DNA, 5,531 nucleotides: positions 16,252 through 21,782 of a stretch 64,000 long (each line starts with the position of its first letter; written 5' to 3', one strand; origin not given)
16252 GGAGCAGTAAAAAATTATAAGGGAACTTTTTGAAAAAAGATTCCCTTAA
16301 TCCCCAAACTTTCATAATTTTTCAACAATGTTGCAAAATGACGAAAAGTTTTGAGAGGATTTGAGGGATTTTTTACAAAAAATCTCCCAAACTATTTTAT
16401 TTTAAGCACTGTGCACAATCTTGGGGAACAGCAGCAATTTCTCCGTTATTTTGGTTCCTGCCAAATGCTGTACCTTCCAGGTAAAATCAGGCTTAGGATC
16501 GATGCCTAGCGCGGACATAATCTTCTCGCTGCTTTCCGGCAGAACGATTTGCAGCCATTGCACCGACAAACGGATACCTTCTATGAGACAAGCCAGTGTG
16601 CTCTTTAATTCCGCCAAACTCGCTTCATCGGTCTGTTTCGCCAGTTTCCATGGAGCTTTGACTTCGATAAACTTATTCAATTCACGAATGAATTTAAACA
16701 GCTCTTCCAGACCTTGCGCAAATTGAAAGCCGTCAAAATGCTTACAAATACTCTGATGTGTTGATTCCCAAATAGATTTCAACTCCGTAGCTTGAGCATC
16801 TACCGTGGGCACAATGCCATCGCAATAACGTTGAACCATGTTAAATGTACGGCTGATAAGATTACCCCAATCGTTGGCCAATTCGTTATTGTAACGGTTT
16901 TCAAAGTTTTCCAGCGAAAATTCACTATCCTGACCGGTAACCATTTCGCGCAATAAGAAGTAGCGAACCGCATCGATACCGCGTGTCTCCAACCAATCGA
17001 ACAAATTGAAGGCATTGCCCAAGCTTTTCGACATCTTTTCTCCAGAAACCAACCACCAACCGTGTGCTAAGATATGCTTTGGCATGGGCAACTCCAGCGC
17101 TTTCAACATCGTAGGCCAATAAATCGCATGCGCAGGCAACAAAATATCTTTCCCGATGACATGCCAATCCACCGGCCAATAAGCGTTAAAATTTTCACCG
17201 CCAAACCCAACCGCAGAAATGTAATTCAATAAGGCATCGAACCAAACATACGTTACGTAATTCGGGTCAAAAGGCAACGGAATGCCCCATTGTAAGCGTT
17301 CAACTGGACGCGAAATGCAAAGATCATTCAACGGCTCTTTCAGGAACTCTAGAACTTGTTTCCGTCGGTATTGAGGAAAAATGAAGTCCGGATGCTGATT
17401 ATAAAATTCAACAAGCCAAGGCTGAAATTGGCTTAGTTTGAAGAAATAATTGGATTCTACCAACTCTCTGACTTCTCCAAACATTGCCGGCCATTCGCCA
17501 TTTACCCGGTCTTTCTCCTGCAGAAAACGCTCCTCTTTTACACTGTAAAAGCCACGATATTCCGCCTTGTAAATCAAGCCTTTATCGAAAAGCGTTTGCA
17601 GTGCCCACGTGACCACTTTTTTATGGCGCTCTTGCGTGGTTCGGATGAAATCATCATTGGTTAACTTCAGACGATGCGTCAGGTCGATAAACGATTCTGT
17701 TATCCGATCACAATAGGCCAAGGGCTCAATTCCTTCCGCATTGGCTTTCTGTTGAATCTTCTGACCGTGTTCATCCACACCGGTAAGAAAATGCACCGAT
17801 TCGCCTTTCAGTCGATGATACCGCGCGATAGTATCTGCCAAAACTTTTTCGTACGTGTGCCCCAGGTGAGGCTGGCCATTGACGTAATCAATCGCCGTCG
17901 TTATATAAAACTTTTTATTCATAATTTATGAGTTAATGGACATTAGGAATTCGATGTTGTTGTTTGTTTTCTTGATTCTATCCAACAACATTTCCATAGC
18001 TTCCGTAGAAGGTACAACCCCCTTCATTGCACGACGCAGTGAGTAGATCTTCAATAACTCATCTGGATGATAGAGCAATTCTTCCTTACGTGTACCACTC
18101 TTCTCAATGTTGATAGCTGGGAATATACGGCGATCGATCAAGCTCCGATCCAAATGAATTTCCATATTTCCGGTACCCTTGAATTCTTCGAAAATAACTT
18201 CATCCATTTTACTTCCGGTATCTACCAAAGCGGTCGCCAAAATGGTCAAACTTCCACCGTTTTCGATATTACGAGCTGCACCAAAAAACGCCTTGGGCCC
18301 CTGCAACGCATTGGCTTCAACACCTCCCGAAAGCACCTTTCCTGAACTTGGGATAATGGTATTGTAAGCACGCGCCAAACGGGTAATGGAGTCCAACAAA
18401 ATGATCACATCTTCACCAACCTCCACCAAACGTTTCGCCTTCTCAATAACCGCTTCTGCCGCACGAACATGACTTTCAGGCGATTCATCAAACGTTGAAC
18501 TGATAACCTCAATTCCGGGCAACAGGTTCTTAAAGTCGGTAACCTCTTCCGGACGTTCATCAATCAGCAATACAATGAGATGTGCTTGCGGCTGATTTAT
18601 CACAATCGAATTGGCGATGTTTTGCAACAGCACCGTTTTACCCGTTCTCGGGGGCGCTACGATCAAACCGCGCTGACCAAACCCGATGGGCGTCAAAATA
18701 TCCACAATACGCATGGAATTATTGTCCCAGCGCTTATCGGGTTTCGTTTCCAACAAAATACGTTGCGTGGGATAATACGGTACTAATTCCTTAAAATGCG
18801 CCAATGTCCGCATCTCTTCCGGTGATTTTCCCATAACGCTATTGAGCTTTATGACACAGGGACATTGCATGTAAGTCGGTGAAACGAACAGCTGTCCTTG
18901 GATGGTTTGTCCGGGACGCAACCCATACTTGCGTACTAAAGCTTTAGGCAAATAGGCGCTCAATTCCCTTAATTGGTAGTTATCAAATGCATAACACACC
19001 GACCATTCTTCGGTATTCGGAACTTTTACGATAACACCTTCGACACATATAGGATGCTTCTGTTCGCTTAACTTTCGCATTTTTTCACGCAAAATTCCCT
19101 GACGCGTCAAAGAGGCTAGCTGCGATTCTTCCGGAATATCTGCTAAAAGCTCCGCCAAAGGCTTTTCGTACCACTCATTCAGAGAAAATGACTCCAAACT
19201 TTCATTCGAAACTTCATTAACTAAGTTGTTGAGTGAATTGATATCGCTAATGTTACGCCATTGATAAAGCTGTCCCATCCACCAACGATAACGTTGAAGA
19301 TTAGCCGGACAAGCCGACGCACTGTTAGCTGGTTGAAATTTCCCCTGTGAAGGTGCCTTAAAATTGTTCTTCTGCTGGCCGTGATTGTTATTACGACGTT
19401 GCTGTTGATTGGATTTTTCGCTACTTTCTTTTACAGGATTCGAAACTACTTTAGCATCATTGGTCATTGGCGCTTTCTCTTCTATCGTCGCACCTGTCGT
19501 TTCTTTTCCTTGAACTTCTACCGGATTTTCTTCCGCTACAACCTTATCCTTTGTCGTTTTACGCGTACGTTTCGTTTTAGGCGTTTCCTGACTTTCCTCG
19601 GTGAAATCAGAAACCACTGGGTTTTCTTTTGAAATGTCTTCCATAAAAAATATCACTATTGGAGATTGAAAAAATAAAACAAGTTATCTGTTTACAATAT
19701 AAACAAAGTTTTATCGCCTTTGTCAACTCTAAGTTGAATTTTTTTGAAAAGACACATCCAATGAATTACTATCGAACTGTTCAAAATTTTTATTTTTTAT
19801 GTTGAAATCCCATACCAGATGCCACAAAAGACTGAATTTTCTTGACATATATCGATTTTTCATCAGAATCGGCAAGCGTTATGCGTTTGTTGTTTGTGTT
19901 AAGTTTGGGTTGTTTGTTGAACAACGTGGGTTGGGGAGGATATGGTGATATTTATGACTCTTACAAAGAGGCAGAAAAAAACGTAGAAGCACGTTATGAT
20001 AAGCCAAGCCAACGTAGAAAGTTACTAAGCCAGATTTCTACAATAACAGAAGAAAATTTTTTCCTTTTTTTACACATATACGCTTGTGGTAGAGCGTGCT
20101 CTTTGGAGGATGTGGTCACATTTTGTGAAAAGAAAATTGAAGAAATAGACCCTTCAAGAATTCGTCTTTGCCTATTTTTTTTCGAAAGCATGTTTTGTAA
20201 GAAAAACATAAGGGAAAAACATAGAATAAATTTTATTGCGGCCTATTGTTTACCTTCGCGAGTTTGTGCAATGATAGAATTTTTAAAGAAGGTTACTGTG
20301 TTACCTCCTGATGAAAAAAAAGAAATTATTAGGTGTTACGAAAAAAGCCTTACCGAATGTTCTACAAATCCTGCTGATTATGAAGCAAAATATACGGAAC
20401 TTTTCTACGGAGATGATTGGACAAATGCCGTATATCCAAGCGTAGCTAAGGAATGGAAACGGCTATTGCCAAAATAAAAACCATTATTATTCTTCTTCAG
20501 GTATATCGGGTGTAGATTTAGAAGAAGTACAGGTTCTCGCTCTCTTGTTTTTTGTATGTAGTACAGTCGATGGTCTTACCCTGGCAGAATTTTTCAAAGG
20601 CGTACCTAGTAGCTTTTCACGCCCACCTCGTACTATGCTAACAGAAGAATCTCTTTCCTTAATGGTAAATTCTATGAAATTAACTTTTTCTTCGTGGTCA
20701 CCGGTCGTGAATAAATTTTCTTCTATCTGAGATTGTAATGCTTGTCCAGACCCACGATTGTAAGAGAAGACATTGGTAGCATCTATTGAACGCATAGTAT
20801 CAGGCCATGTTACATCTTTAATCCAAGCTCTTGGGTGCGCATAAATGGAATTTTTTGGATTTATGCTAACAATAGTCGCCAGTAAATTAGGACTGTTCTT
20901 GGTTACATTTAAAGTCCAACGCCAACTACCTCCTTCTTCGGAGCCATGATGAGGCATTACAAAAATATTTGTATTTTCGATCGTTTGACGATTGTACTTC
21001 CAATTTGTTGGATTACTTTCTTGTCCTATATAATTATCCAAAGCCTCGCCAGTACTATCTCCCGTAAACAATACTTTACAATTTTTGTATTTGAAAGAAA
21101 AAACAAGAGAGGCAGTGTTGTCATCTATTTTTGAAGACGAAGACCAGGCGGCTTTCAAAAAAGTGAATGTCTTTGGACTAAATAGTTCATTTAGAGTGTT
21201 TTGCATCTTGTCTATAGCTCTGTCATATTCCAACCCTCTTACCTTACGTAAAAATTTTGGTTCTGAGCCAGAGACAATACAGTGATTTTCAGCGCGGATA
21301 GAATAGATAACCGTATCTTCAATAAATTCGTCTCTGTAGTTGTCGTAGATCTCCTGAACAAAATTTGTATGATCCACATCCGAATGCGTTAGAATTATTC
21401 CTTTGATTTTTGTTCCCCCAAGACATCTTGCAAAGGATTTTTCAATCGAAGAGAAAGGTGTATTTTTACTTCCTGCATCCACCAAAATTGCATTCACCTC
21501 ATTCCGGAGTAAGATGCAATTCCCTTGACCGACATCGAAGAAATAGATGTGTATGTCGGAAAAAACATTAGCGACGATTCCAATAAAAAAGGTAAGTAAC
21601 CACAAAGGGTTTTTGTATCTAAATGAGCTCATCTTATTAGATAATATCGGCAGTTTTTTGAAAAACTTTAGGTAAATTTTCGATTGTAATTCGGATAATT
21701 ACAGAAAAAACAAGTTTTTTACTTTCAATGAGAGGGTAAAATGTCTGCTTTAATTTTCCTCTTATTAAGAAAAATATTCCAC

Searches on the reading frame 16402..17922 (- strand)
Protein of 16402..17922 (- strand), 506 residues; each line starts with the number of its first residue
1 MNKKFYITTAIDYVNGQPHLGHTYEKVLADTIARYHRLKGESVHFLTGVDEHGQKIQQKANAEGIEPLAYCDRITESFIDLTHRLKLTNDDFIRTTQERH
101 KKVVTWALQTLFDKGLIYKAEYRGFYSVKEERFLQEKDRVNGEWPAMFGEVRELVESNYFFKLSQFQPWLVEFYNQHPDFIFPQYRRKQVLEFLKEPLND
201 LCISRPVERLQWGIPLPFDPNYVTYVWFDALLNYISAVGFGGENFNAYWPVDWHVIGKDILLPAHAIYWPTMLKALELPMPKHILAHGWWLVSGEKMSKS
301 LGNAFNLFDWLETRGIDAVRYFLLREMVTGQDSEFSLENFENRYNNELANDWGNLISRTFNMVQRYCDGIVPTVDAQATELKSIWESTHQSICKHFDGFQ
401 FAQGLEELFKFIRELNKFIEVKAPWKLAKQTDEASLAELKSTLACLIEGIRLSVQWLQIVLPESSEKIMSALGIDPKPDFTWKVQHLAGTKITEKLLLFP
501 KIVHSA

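Call 12: search_protein_families(library=pfam, proteins=[window:16402-17922:-], max_evalue=0.001)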
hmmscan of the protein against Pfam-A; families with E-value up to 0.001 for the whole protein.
window:16402-17922:- (506 aa): 4 families
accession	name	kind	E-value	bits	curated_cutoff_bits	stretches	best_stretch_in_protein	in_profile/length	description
PF09334.17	tRNA-synt_1g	-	1.8e-100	336.9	20.1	2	156-359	181-390/391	tRNA synthetases class I (M)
PF00133.28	tRNA-synt_1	-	4.7e-29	101.8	22.7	3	2-97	22-119/414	tRNA synthetases class I (I, L, M and V)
PF01406.26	tRNA-synt_1e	-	1.2e-17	64.6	27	2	251-326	208-283/301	tRNA synthetases class I (C) catalytic domain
PF01921.24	tRNA-synt_1f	-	8.9e-06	25.3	27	0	251-339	235-324/360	tRNA synthetases class I (K)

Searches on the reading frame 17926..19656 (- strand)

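Call 12: search_protein_families(library=pfam, proteins=[window:17926-19656:-], max_evalue=0.001)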
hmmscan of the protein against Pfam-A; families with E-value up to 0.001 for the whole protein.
window:17926-19656:- (576 aa): 2 families
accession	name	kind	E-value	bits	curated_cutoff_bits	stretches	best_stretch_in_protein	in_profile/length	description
PF00006.31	ATP-synt_ab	-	4.4e-26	92.3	29.5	1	315-520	2-211/213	ATP synthase alpha/beta family, nucleotide-binding domain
PF07497.18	Rho_RNA_bind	-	1.2e-05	25.4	27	1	225-280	18-73/73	Rho termination factor, RNA-binding domain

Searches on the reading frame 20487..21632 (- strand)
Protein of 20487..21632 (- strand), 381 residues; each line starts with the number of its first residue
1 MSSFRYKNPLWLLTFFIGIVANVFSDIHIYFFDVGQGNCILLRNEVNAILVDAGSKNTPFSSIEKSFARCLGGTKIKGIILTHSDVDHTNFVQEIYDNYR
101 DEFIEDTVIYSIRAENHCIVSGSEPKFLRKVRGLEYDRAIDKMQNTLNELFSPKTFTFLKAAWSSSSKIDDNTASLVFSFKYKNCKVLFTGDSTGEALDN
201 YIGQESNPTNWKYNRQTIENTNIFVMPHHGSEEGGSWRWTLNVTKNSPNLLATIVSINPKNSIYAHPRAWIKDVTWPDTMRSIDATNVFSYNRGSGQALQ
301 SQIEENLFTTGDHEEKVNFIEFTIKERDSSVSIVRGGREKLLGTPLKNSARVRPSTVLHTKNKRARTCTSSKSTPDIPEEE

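Call 12: search_protein_families(library=pfam, proteins=[window:20487-21632:-], max_evalue=0.001)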
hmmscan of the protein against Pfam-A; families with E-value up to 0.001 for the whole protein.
window:20487-21632:- (381 aa): 2 families
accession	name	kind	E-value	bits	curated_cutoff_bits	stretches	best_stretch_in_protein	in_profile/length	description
PF00753.33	Lactamase_B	-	8.2e-12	45.9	22.7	1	33-195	2-152/196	Metallo-beta-lactamase superfamily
PF19583.5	ODP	-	0.0006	20.2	27.2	0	38-97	4-62/194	ODP family beta lactamase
